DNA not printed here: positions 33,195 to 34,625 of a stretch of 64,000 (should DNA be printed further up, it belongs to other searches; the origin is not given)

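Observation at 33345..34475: Single-polypeptide LuxS::Pfs (MtnN) fusion covering two consecutive steps of the activated methyl cycle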

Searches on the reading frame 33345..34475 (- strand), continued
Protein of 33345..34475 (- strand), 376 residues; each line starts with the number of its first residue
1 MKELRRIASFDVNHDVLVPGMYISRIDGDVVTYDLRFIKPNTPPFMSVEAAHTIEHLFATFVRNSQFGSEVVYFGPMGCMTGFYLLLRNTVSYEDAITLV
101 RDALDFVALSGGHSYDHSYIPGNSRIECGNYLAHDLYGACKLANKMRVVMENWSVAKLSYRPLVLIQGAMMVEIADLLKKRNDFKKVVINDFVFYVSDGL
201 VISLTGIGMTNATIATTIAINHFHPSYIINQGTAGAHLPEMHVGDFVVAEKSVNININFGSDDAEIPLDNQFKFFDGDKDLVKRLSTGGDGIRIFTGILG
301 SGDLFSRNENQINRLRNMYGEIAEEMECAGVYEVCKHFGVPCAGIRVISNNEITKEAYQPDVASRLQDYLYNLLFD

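Call 53: search_protein_families(library=ncbifam, proteins=[P0005, P0017], max_evalue=1e-10)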
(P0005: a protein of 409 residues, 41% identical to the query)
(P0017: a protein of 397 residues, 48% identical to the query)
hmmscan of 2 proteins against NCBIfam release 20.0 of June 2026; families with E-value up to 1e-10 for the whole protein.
P0005 (409 aa): 21 families
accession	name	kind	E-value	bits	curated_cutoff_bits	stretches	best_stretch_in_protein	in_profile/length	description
NF004079.0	PRK05584.1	equivalog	1.2e-69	234.4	169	1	157-387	3-229/232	5'-methylthioadenosine/adenosylhomocysteine nucleosidase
NF002604.0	PRK02260.1-4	equivalog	2e-52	177.3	158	1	1-153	3-159/161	S-ribosylhomocysteine lyase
TIGR01704.1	MTA_SAH-Nsdase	equivalog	4.9e-50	170.2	73.8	1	157-386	2-227/229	5'-methylthioadenosine/S-adenosylhomocysteine nucleosidase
NF011286.0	PRK14697.1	equivalog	1.2e-44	152.6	260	1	157-387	4-226/233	bifunctional 5'-methylthioadenosine/S-adenosylhomocysteine nucleosidase/phosphatase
NF005213.0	PRK06698.1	equivalog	7.2e-44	150.3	768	1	157-395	4-234/459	bifunctional 5'-methylthioadenosine/S-adenosylhomocysteine nucleosidase/phosphatase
NF005221.0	PRK06714.1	equivalog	6.2e-31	107.7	218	1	157-372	4-212/236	S-adenosylhomocysteine nucleosidase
NF002606.0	PRK02260.2-4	equivalog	1.5e-28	99.4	208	1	1-139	1-141/153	S-ribosylhomocysteine lyase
TIGR03468.1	HpnG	hypoth_equivalog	1.1e-25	90.5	187.1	1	278-366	81-166/212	hopanoid-associated phosphorylase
TIGR03664.1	fut_nucase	equivalog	1e-20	74.4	124.7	1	159-358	3-203/228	futalosine hydrolase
NF002602.0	PRK02260.1-2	equivalog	1.2e-20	74.1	197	1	3-139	3-148/171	S-ribosylhomocysteine lyase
NF002605.0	PRK02260.2-3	equivalog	4.1e-18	65.7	306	1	5-139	12-151/164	S-ribosylhomocysteine lyase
NF002608.0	PRK02260.3-1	equivalog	6.8e-18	65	272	1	2-139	2-144/158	S-ribosylhomocysteine lyase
NF005476.0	PRK07077.1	equivalog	3e-17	62.7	215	0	288-359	103-174/243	phosphorylase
NF002611.0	PRK02260.3-4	equivalog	4e-17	62.4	277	1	4-138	6-144/158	S-ribosylhomocysteine lyase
NF002609.0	PRK02260.3-2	equivalog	1.3e-16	61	275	1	2-139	2-145/158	S-ribosylhomocysteine lyase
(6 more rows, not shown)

P0017 (397 aa): 20 families
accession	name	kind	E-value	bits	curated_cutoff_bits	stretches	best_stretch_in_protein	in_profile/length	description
NF004079.0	PRK05584.1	equivalog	1.3e-71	240.8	169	1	1-239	1-230/232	5'-methylthioadenosine/adenosylhomocysteine nucleosidase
NF002604.0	PRK02260.1-4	equivalog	1.4e-51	174.6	158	1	245-392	3-154/161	S-ribosylhomocysteine lyase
NF011286.0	PRK14697.1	equivalog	6.4e-48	163.3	260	1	2-239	3-227/233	bifunctional 5'-methylthioadenosine/S-adenosylhomocysteine nucleosidase/phosphatase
NF005213.0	PRK06698.1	equivalog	7.2e-47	160.2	768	1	2-241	3-229/459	bifunctional 5'-methylthioadenosine/S-adenosylhomocysteine nucleosidase/phosphatase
TIGR01704.1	MTA_SAH-Nsdase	equivalog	7.5e-46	156.5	73.8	1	2-238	1-228/229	5'-methylthioadenosine/S-adenosylhomocysteine nucleosidase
NF002606.0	PRK02260.2-4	equivalog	1.1e-30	106.4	208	1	246-380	2-138/153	S-ribosylhomocysteine lyase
NF005221.0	PRK06714.1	equivalog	2.5e-29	102.5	218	1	2-238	3-227/236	S-adenosylhomocysteine nucleosidase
TIGR03664.1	fut_nucase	equivalog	2.1e-21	76.7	124.7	1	5-209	3-203/228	futalosine hydrolase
NF002602.0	PRK02260.1-2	equivalog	1.9e-20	73.4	197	1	248-381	4-146/171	S-ribosylhomocysteine lyase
NF002609.0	PRK02260.3-2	equivalog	2.3e-19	69.9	275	1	247-379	3-141/158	S-ribosylhomocysteine lyase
NF004168.0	PRK05634.1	equivalog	7.7e-19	68.2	129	0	153-225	104-174/185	nucleosidase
NF002611.0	PRK02260.3-4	equivalog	1e-18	67.5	277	1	247-377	5-139/158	S-ribosylhomocysteine lyase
NF002608.0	PRK02260.3-1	equivalog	1.3e-18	67.3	272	1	246-381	2-142/158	S-ribosylhomocysteine lyase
TIGR03468.1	HpnG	hypoth_equivalog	2e-18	66.7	187.1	0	145-218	95-167/212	hopanoid-associated phosphorylase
NF002603.0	PRK02260.1-3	equivalog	1.3e-16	61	267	1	249-381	5-144/157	S-ribosylhomocysteine lyase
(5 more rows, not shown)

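Call 54: predict_structure(alignment_id=A1)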
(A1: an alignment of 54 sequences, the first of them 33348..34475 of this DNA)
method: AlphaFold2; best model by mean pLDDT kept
length: 376 residues; sequences in the alignment: 54
mean_pLDDT: 92.0   pTM: 0.76
mean pLDDT of the five models: 92.0, 91.5, 91.5, 91.2, 89.6
residues with pLDDT >= 90: 294; 70-90: 61; 50-70: 17; < 50: 4
segments of 3 or more residues with pLDDT < 50: none
pLDDT, mean of each block of 10 residues (from residue 1): 70 81 92 95 92 97 98 95 97 98 96 83 92 94 97 88 92 98 95 94 97 97 91 98 98 79 51 89 93 97 91 93 97 95 98 98 97 89
secondary structure, 60 per line:
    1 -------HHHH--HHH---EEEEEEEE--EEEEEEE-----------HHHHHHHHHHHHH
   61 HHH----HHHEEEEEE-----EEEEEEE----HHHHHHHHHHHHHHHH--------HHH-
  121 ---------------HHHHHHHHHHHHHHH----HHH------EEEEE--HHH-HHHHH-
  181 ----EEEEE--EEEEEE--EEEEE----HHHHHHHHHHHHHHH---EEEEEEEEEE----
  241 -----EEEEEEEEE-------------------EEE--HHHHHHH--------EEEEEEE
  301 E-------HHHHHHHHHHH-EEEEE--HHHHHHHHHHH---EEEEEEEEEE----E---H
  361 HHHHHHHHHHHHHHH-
elements in order: H8-11 E20-27 E30-36 H48-63 E71-76 E82-88 H93-108 H136-150 E164-168 H175-179 E185-189 E192-197 E200-204 H209-223 E227-236 E246-254 E274-276 H279-285 E294-301 H309-319 E321-325 H328-338 E342-351 H360-375

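Call 56: fold_search(model_id=the predicted structure, library=pdb)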
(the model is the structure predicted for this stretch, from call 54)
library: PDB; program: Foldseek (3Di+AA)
matches with E <= 10: 1315; with E <= 0.001: 691
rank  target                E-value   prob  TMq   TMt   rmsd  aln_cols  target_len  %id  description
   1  5b7q_A                5.8e-23  1.00  0.51  0.76   3.4       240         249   31  Structures and functional analysis of periplasmic 5-methylthioadenosine/S-adenosylhomocysteine nucleosidase from Aerom (released 2016-12-14)
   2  5b7q_B                1.3e-22  1.00  0.51  0.77   3.3       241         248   31  Structures and functional analysis of periplasmic 5-methylthioadenosine/S-adenosylhomocysteine nucleosidase from Aerom (released 2016-12-14)
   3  5b7p_A                1.7e-22  1.00  0.51  0.76   3.5       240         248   30  Structures and functional analysis of periplasmic 5-methylthioadenosine/S-adenosylhomocysteine nucleosidase from Aerom (released 2016-12-14)
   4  5b7p_B                3.3e-22  1.00  0.51  0.77   3.4       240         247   30  Structures and functional analysis of periplasmic 5-methylthioadenosine/S-adenosylhomocysteine nucleosidase from Aerom (released 2016-12-14)
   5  4yo8_B                1.8e-20  1.00  0.51  0.78   3.4       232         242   24  Crystal structure of Helicobacter pylori 5'-methylthioadenosine/S-adenosyl homocysteine nucleosidase (MTAN) complexed  (released 2015-11-25)
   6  4oy3                  3.4e-20  1.00  0.51  0.82   3.2       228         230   26  Crystal Structure of the Helicobacter pylori MTAN-D198N mutant with S-Adenosylhomocysteine in the active site (released 2014-12-17)
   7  3dp9_C                3.4e-20  1.00  0.49  0.77   4.2       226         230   23  Crystal structure of Vibrio cholerae 5'-methylthioadenosine/S-adenosyl homocysteine nucleosidase (MTAN) complexed with (released 2009-03-10)
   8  6ayq_B                4.3e-20  1.00  0.49  0.78   3.9       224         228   26  Crystal structure of Campylobacter jejuni 5'-methylthioadenosine/S-adenosyl homocysteine nucleosidase (MTAN) complexed (released 2018-09-12)
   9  5cce                  5.5e-20  1.00  0.51  0.81   3.1       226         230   26  Joint X-ray/neutron structure of wild type MTAN complexed with SRH and adenine (released 2016-11-16)
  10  4p54                  7.4e-20  1.00  0.51  0.81   3.2       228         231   26  Crystal Structure of the Helicobacter pylori MTAN-D198N mutant with 5'-methylthioadenosine in the active site. (released 2014-04-02)
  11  3nm4_A                8.3e-20  1.00  0.50  0.81   3.2       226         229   26  Helicobacter pylori MTAN (released 2010-11-24)
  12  3dp9_A                9.3e-20  1.00  0.49  0.79   4.0       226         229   23  Crystal structure of Vibrio cholerae 5'-methylthioadenosine/S-adenosyl homocysteine nucleosidase (MTAN) complexed with (released 2009-03-10)
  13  4ojt                  1.1e-19  1.00  0.51  0.81   3.2       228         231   25  Helicobacter pylori MTAN complexed with S-ribosylhomocysteine and adenine (released 2014-03-26)
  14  4kn5_A                1.3e-19  1.00  0.49  0.76   4.2       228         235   26  Crystal structure of a putative methylthioadenosine nucleosidase from Weissella paramesenteroides ATCC 33313 (Target N (released 2013-05-29)
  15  4jwt                  1.5e-19  1.00  0.50  0.75   3.6       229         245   26  Crystal structure of a putative 5'-methylthioadenosine/S-adenosylhomocysteine nucleosidase from Sulfurimonas denitrifica (released 2013-05-08)
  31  1z5o_B                3.5e-19  1.00  0.48  0.77   4.2       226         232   25  Crystal structure of MTA/AdoHcy nucleosidase Asp197Asn mutant complexed with 5'-methylthioadenosine (released 2005-10-04)
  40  1z5o_A                6.7e-19  1.00  0.48  0.75   4.2       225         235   26  Crystal structure of MTA/AdoHcy nucleosidase Asp197Asn mutant complexed with 5'-methylthioadenosine (released 2005-10-04)
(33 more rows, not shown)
